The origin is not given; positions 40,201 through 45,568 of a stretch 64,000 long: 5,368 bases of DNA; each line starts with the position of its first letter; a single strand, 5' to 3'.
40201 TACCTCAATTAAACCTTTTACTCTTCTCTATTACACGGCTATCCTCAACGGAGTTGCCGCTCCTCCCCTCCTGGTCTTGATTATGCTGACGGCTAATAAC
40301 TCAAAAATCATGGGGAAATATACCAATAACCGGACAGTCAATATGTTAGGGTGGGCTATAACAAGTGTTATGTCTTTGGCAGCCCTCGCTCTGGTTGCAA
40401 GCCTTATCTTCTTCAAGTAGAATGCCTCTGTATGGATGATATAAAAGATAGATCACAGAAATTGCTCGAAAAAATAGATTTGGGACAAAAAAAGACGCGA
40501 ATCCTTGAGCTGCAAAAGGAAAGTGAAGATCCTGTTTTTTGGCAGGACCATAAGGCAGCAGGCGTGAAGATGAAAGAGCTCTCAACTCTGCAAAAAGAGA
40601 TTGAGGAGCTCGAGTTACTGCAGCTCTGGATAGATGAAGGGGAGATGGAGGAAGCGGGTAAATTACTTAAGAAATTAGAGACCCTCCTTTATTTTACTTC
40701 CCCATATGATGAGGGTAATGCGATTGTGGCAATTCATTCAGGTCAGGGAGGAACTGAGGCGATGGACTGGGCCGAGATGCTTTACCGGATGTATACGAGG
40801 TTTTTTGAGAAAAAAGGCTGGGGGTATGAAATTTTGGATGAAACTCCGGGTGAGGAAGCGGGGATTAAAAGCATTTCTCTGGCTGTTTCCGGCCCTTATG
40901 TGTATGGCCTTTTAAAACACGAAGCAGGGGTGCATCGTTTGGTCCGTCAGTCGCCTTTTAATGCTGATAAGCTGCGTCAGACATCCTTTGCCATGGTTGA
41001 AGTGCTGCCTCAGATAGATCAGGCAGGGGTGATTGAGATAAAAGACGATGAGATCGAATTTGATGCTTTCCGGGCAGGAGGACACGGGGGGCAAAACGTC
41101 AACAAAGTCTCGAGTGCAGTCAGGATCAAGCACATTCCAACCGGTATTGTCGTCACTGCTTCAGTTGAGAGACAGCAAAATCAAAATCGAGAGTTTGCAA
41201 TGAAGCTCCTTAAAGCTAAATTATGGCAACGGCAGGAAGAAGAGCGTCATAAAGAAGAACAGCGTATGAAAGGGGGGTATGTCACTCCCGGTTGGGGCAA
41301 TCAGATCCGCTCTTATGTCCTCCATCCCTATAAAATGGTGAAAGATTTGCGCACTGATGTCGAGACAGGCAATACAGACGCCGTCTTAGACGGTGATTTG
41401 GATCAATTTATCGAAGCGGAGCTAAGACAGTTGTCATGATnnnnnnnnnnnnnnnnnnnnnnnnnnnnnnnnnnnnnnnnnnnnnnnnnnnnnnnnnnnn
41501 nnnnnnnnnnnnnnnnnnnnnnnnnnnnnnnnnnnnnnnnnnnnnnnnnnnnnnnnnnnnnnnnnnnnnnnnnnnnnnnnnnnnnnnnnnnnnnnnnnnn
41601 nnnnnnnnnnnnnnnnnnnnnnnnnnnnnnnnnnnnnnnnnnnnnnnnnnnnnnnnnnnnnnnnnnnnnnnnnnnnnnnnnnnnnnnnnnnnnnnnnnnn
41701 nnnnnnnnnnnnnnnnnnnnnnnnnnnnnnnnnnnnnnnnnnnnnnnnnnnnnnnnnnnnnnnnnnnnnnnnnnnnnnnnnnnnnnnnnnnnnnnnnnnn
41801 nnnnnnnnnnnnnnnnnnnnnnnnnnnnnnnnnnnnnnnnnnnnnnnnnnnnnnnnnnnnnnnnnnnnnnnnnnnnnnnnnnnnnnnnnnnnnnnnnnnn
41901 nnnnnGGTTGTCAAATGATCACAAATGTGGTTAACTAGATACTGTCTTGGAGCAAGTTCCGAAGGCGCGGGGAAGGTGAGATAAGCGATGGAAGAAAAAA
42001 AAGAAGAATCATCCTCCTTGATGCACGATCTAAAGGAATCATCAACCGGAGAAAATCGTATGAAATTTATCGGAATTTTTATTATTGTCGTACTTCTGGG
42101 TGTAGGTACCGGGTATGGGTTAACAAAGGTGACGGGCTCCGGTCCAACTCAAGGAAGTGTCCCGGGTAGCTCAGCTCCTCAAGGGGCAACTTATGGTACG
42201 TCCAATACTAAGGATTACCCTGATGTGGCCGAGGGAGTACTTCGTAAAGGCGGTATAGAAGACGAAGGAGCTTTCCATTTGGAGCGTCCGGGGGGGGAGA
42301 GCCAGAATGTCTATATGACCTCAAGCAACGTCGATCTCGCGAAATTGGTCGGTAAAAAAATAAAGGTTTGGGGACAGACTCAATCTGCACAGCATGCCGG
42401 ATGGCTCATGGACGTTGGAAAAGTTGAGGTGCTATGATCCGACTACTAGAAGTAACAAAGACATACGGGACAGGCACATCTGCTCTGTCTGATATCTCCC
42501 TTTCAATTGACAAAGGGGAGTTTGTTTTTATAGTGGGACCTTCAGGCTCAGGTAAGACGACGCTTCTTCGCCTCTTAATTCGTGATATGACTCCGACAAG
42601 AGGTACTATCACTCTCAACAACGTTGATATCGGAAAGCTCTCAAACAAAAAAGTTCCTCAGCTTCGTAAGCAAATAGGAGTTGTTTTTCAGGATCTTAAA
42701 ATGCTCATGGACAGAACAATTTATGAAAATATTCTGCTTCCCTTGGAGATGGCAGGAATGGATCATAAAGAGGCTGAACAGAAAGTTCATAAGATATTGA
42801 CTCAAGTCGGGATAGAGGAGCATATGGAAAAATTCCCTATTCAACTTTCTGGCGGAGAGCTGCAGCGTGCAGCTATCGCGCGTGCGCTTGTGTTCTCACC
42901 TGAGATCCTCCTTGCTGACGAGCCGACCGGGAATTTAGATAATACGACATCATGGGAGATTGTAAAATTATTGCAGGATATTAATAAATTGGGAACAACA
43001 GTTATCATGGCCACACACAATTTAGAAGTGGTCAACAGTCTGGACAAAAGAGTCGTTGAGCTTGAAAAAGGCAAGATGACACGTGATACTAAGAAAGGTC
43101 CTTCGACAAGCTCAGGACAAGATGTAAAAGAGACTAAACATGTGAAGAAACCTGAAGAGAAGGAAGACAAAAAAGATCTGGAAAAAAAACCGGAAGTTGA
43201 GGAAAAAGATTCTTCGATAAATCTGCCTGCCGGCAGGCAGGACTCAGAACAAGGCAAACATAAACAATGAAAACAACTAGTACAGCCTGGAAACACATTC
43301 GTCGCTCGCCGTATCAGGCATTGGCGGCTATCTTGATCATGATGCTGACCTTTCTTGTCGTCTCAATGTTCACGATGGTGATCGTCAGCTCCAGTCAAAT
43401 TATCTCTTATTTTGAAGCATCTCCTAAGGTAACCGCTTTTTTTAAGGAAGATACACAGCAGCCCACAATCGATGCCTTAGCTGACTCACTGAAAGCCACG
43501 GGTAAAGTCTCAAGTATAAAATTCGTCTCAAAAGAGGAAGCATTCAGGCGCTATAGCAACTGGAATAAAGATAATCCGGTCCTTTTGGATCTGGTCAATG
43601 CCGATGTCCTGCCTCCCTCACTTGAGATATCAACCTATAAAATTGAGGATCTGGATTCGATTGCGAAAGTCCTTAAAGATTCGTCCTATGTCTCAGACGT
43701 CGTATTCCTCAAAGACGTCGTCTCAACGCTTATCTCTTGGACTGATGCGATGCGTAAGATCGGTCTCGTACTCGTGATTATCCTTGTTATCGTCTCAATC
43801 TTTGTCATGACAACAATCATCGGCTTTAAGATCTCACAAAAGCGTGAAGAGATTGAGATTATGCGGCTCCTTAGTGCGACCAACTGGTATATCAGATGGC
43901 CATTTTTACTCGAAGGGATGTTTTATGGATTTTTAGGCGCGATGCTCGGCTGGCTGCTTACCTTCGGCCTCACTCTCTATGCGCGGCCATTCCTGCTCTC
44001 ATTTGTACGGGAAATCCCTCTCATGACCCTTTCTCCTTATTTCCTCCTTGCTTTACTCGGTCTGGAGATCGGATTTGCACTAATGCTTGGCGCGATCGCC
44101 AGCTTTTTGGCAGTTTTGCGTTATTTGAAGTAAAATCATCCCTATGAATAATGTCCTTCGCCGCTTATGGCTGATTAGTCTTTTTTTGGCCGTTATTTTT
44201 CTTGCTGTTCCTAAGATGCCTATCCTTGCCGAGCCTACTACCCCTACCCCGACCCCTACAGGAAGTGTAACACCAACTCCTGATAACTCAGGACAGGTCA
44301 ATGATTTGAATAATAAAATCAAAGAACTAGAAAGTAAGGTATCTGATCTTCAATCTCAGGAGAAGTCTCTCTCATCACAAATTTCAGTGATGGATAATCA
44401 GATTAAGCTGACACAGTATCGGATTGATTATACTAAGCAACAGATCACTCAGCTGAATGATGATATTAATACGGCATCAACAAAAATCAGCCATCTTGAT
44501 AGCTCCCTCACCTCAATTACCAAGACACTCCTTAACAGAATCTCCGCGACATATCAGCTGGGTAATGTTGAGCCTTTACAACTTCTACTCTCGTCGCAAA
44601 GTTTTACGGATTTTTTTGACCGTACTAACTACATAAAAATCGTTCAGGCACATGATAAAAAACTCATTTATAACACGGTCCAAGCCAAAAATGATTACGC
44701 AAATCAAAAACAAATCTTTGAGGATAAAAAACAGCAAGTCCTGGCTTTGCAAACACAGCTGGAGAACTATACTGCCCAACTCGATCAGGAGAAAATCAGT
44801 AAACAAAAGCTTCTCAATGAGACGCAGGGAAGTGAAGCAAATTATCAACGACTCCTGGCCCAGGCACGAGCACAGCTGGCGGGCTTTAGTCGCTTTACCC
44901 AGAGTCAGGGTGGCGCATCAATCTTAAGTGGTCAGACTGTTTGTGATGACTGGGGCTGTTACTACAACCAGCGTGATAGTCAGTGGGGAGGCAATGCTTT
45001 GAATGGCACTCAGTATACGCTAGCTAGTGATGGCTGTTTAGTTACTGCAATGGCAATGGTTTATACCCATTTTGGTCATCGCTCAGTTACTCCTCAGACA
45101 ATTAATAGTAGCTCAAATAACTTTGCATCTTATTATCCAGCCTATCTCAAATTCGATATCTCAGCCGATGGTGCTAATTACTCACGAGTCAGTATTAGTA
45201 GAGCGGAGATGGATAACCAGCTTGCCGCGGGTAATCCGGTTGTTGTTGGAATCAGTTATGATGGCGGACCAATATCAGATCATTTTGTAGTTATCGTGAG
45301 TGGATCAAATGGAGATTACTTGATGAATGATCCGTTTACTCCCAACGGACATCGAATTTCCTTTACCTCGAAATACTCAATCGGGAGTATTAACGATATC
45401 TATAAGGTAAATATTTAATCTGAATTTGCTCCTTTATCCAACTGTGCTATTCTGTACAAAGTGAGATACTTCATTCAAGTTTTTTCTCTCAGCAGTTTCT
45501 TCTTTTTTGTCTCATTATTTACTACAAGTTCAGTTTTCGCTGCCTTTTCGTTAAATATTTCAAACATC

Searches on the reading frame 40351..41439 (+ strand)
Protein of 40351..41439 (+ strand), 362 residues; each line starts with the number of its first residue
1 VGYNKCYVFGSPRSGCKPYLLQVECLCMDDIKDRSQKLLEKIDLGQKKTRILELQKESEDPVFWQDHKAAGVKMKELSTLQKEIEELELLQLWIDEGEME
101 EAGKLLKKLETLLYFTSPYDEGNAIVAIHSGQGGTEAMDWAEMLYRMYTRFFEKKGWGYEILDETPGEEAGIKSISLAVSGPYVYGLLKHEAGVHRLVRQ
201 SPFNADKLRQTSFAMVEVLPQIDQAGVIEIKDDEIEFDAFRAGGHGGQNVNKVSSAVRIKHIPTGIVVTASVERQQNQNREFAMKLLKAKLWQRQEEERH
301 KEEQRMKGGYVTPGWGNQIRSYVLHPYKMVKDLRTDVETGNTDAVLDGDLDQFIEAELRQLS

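Call 84: search_protein_families(library=pfam, proteins=[window:40351-41439:+], max_evalue=0.00001)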
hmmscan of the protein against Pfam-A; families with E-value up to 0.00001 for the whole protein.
window:40351-41439:+ (362 aa): 2 families
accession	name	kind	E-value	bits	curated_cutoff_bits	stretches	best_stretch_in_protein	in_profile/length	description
PF03462.23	PCRF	-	3.4e-44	151.4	24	1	100-216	78-194/194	PCRF domain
PF00472.26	RF-1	-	1.4e-36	125.4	35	1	228-334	5-116/116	RF-1 domain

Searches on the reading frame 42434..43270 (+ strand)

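Call 84: search_protein_families(library=pfam, proteins=[window:42434-43270:+], max_evalue=0.00001)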
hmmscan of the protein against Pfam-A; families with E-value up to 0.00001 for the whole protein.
window:42434-43270:+ (278 aa): 2 families
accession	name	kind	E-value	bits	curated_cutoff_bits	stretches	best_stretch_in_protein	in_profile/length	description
PF00005.33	ABC_tran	-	2.7e-37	128.9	25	1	18-165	1-136/137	ABC transporter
PF13304.12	AAA_21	-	7.8e-08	33.2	27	0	30-67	1-55/304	AAA domain, putative AbiEii toxin, Type IV TA system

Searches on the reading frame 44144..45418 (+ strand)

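Call 84: search_protein_families(library=pfam, proteins=[window:44144-45418:+], max_evalue=0.00001)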
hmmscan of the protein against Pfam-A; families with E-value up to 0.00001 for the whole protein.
window:44144-45418:+ (424 aa): 2 families
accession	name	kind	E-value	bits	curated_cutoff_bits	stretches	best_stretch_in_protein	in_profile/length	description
PF13529.12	Peptidase_C39_2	-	3.7e-08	34.5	24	1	273-397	5-142/143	Peptidase_C39 like family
PF24568.1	CC_PcsB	-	3.3e-07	30.5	27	1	122-183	8-70/75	Peptidoglycan hydrolase PcsB, coiled-coil domain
